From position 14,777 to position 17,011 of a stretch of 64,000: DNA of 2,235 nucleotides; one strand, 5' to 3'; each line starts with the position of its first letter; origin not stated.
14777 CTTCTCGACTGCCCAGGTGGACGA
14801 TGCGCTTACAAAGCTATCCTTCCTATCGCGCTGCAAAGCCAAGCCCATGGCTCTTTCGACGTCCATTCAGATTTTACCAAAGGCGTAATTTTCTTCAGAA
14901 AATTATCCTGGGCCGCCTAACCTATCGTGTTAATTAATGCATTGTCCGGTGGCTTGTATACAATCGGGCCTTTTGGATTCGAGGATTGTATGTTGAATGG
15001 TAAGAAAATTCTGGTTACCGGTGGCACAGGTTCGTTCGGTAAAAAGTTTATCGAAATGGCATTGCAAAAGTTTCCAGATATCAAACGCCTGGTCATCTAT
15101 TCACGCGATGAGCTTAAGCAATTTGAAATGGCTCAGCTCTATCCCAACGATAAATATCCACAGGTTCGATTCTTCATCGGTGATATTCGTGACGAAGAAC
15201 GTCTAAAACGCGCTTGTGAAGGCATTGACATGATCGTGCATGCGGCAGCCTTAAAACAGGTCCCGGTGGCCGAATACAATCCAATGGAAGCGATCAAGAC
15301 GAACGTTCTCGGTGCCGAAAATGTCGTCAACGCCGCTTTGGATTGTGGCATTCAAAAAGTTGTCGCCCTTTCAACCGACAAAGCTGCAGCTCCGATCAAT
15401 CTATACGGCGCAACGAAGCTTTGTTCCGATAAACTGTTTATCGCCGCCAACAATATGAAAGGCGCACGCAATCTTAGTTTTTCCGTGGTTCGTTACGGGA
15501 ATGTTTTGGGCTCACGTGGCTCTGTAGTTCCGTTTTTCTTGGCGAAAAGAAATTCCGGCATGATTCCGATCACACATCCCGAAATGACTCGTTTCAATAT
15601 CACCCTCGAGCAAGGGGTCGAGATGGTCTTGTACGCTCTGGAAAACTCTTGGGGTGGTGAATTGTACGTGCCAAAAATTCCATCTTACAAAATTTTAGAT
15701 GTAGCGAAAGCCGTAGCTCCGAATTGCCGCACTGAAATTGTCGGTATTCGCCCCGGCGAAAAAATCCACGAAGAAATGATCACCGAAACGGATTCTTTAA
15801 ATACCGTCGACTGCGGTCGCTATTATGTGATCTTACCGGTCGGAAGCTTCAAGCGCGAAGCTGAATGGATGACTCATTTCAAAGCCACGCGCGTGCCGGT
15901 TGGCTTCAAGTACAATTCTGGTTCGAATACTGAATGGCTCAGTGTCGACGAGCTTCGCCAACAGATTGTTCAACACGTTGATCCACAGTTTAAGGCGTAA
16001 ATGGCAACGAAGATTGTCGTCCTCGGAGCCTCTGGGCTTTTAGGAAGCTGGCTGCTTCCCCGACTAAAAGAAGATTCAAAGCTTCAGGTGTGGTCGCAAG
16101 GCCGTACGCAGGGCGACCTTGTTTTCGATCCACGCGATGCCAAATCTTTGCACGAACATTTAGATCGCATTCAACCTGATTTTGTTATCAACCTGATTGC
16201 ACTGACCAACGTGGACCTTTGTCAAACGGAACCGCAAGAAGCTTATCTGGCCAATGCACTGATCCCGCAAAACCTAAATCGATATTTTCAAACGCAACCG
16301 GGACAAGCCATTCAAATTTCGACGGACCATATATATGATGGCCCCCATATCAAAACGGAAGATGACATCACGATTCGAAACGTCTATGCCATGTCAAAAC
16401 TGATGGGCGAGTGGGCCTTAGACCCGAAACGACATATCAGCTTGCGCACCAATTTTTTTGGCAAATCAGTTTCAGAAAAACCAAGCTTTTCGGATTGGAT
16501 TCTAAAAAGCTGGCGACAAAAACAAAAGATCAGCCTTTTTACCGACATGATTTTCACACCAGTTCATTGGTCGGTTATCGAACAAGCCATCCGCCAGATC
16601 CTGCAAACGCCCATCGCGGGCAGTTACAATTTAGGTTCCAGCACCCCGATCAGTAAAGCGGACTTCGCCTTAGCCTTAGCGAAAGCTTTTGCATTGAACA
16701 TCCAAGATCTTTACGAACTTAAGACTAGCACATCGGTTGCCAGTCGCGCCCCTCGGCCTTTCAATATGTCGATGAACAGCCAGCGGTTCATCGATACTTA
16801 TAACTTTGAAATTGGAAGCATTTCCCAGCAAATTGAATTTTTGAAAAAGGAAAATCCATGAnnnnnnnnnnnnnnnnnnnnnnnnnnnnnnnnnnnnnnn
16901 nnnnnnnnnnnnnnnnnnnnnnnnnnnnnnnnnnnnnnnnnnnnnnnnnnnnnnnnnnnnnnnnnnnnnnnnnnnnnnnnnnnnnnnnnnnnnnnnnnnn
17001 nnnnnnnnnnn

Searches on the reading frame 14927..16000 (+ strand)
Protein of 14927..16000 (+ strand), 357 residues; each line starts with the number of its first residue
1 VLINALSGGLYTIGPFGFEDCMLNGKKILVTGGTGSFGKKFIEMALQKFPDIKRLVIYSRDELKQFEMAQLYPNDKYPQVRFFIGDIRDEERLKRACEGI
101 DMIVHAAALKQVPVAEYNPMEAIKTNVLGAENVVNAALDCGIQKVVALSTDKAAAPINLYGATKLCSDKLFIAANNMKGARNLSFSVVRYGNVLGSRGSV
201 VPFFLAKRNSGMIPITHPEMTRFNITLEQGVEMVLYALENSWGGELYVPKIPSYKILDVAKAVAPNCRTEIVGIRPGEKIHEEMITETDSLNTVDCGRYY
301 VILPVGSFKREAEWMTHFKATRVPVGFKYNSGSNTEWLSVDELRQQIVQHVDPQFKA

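Call 60: search_protein_families(library=pfam, max_evalue=0.0001, proteins=[window:14927-16000:+])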
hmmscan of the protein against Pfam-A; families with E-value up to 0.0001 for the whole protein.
window:14927-16000:+ (357 aa): 8 families
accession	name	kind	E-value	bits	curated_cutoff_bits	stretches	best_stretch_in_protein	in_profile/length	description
PF02719.21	Polysacc_synt_2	-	4e-99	331.9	20.2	1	28-302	1-291/293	Polysaccharide biosynthesis protein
PF01370.27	Epimerase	-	1.7e-22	80.5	20.9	1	28-211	1-196/240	NAD dependent epimerase/dehydratase family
PF01073.25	3Beta_HSD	-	2.8e-16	59.8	22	1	29-156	1-122/280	3-beta hydroxysteroid dehydrogenase/isomerase family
PF16363.11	GDP_Man_Dehyd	-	5.3e-15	56.1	27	1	29-151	1-130/332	GDP-mannose 4,6 dehydratase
PF04321.23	RmlD_sub_bind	-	1.1e-11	44.8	27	1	27-200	2-158/287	RmlD substrate binding domain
PF07993.18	NAD_binding_4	-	1.9e-10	40.8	20.1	1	30-152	1-138/258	Male sterility protein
PF13460.12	NAD_binding_10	-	1.5e-06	28.6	27.2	1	32-154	1-102/184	NAD(P)H-binding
PF05368.20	NmrA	-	1.7e-05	25.1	27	1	26-146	3-103/298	NmrA-like family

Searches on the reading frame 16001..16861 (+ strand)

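Call 60: search_protein_families(library=pfam, max_evalue=0.0001, proteins=[window:16001-16861:+])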
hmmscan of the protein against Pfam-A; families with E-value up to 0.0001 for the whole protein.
window:16001-16861:+ (286 aa): 3 families
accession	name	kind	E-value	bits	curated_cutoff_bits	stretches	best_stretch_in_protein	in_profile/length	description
PF04321.23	RmlD_sub_bind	-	4.6e-33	115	27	1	4-276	2-276/287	RmlD substrate binding domain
PF01370.27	Epimerase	-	1.8e-18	67.3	20.9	1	5-140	1-153/240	NAD dependent epimerase/dehydratase family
PF16363.11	GDP_Man_Dehyd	-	8.7e-08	32.4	27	1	43-140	60-164/332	GDP-mannose 4,6 dehydratase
